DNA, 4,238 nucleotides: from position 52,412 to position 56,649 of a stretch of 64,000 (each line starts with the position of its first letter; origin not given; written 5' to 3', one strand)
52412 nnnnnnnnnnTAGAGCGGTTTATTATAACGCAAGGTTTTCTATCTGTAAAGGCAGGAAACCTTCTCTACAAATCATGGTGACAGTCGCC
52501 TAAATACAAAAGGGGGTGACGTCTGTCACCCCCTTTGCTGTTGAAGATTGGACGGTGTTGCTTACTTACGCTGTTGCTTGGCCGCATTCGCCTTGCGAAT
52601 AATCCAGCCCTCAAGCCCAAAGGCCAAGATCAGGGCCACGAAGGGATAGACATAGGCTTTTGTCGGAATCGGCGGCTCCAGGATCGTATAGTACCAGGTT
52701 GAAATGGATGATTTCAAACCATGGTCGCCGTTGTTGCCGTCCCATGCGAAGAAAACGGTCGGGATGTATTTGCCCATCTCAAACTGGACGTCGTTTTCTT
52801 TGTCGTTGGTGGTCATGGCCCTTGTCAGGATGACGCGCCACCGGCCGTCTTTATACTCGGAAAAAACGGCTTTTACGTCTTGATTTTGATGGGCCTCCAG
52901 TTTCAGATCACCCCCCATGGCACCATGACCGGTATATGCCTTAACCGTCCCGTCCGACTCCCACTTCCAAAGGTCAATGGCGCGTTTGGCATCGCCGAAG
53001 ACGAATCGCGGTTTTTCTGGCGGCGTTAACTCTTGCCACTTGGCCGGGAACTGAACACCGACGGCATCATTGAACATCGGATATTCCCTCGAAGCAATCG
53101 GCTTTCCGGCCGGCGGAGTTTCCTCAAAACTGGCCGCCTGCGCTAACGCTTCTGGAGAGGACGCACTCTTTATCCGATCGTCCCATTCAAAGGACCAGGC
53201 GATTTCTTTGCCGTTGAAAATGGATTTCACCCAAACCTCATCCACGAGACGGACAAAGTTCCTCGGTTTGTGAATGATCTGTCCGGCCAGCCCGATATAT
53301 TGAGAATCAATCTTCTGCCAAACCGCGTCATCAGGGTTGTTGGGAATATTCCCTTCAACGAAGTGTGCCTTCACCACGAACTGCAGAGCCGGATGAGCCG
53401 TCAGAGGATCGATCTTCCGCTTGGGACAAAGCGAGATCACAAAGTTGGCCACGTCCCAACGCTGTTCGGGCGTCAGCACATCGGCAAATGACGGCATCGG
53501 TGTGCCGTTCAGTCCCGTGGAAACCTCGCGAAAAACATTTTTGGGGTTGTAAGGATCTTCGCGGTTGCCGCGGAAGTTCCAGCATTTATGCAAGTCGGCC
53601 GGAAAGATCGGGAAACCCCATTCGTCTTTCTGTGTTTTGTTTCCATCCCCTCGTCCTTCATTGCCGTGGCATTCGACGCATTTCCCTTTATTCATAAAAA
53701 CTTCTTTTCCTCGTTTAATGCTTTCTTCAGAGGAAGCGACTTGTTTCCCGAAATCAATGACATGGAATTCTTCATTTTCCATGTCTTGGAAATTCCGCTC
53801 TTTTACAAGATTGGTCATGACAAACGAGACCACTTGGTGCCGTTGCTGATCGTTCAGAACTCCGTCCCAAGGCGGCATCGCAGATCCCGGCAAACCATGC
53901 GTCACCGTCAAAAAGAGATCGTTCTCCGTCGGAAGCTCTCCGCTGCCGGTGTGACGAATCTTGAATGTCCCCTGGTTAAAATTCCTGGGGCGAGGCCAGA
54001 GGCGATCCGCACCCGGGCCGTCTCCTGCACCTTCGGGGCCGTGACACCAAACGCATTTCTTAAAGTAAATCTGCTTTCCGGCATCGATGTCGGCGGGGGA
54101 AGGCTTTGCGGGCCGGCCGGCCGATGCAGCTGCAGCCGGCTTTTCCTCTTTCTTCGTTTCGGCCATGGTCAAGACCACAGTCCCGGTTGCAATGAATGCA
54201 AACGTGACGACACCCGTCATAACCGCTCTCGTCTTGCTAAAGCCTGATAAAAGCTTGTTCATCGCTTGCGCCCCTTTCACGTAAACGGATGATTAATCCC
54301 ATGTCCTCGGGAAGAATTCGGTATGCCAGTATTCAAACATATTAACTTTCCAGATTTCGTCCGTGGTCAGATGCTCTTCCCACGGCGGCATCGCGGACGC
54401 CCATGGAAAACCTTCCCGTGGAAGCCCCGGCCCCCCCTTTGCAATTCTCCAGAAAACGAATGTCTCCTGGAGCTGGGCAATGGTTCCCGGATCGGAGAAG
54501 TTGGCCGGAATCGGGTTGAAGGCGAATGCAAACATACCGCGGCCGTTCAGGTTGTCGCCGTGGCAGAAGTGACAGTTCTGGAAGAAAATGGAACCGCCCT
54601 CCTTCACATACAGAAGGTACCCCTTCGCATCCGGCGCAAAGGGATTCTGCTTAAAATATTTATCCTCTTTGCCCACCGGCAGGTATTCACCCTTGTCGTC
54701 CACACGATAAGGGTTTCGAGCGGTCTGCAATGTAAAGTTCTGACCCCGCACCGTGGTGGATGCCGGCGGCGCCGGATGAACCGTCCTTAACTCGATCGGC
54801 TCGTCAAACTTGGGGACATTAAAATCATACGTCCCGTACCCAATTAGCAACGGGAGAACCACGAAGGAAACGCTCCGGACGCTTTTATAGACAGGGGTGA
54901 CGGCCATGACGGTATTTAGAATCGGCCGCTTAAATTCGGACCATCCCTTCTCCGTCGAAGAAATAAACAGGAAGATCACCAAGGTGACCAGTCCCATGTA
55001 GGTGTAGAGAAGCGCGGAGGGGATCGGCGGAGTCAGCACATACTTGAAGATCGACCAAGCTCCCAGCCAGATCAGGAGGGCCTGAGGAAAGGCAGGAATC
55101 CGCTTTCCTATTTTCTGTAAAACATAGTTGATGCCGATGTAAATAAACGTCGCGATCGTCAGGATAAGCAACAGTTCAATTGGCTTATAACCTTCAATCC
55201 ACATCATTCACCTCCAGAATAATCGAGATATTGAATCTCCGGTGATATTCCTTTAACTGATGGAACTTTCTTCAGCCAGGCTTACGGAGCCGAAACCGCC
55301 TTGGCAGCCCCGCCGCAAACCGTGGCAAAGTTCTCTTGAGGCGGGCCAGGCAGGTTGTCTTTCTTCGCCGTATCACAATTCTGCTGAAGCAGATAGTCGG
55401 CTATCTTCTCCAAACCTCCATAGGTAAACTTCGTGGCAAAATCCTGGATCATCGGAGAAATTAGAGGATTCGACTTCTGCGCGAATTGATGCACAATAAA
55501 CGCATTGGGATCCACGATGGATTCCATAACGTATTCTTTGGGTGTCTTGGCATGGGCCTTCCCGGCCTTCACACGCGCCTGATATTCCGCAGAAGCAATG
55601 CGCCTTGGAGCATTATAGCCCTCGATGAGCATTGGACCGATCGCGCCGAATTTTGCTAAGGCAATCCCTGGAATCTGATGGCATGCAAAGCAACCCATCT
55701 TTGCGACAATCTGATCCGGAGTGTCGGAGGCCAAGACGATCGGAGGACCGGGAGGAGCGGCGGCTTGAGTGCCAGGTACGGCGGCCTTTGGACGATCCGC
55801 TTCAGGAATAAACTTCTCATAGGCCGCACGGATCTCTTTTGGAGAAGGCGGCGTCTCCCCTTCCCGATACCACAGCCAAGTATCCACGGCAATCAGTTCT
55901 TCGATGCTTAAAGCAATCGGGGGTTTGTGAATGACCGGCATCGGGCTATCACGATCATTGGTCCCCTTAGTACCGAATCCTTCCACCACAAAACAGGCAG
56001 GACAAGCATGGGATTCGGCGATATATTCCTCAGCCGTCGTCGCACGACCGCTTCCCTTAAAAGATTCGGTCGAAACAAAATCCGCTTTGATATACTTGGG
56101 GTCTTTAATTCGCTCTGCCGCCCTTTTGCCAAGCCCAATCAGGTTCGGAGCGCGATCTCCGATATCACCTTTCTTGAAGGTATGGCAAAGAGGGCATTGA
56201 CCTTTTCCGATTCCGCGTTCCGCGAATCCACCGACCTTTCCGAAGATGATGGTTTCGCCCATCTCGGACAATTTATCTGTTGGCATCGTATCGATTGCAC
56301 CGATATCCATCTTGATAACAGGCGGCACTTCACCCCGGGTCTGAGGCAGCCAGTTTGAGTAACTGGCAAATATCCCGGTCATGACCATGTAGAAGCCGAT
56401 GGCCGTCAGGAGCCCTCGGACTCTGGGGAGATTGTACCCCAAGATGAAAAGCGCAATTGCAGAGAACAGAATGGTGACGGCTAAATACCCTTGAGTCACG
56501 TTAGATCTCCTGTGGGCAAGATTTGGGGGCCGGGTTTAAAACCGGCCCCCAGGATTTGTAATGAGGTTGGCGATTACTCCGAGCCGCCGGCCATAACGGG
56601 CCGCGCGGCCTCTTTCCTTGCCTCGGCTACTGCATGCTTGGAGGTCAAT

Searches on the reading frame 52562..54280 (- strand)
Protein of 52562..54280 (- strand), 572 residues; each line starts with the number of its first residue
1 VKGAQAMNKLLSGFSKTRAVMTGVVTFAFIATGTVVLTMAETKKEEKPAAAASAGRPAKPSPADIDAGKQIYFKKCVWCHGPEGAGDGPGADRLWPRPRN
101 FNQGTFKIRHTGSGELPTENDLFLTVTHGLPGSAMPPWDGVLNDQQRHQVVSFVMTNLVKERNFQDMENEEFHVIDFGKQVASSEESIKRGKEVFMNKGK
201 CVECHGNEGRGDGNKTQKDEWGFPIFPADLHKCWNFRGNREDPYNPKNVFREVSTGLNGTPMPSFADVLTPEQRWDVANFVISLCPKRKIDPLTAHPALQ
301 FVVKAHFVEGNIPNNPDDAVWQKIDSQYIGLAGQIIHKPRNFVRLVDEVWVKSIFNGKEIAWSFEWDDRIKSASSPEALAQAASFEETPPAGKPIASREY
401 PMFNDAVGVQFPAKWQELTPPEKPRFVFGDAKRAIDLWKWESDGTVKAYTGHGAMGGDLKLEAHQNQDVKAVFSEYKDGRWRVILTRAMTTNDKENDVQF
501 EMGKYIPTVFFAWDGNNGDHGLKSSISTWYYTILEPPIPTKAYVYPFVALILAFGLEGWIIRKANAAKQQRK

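Call 7: search_protein_families(library=pfam, proteins=[window:52562-54280:-], max_evalue=0.001)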
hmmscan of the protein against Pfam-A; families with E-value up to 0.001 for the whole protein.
window:52562-54280:- (572 aa): 4 families
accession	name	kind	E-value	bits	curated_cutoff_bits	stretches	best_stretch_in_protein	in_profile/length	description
PF13442.11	Cytochrome_CBB3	-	8.5e-20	71.3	27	2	63-154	1-68/68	Cytochrome C oxidase, cbb3-type, subunit III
PF00034.26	Cytochrom_C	-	1.6e-19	71.5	21.3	2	66-156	2-88/90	Cytochrome c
PF09459.16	EB_dh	-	5.1e-14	53.3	33.3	1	319-523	2-234/236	Ethylbenzene dehydrogenase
PF14495.11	Cytochrom_C550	-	0.00025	21.2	27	0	168-206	6-42/136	Cytochrome c-550 domain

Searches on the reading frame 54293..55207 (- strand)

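Call 7: search_protein_families(library=pfam, proteins=[window:54293-55207:-], max_evalue=0.001)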
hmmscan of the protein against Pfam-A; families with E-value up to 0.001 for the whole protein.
window:54293-55207:- (304 aa): 2 families
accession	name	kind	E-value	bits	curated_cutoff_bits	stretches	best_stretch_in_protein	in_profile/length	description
PF13442.11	Cytochrome_CBB3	-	5.2e-06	27.1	27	1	202-288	4-64/68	Cytochrome C oxidase, cbb3-type, subunit III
PF00034.26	Cytochrom_C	-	0.00013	23.6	21.3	1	202-289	2-83/90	Cytochrome c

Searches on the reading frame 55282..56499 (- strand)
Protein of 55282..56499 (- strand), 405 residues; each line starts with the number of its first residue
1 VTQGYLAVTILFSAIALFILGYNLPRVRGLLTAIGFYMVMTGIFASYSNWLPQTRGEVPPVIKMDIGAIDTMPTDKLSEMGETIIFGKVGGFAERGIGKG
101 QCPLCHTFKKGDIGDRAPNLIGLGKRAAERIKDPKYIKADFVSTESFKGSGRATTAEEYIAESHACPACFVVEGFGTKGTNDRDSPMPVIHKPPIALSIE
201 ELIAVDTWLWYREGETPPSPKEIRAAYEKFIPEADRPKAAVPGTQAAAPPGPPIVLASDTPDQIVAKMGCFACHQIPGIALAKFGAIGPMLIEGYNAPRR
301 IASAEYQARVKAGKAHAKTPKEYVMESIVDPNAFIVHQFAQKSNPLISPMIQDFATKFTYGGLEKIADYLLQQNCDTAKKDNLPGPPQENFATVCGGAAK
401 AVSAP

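Call 3: search_protein_families(library=pfam, proteins=[window:55282-56499:-], max_evalue=1)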
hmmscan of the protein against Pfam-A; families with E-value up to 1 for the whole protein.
window:55282-56499:- (405 aa): 2 families
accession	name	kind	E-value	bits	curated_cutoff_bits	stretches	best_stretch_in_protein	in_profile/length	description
PF00034.26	Cytochrom_C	-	0.0004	22.1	21.3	0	264-328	7-67/90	Cytochrome c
PF24961.1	NfeD_membrane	-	0.054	14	26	1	3-48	47-91/119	NfeD integral membrane domain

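Call 5: search_protein_families(library=ncbifam, proteins=[window:55282-56499:-], max_evalue=1)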
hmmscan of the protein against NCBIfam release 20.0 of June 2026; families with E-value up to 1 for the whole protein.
window:55282-56499:- (405 aa): 3 families
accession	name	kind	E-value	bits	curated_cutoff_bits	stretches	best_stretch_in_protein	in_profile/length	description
TIGR04485.1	thiosulf_SoxX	equivalog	2.1e-09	37.9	61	2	269-372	4-77/78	sulfur oxidation c-type cytochrome SoxX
TIGR02603.1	CxxCH_TIGR02603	domain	0.0002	21.4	68.15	1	316-342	35-61/134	putative heme-binding domain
NF043008.1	Cyt550_Brdyrhiz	equivalog_domain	0.018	15.2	240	0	257-335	24-98/131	cytochrome c-550 CycA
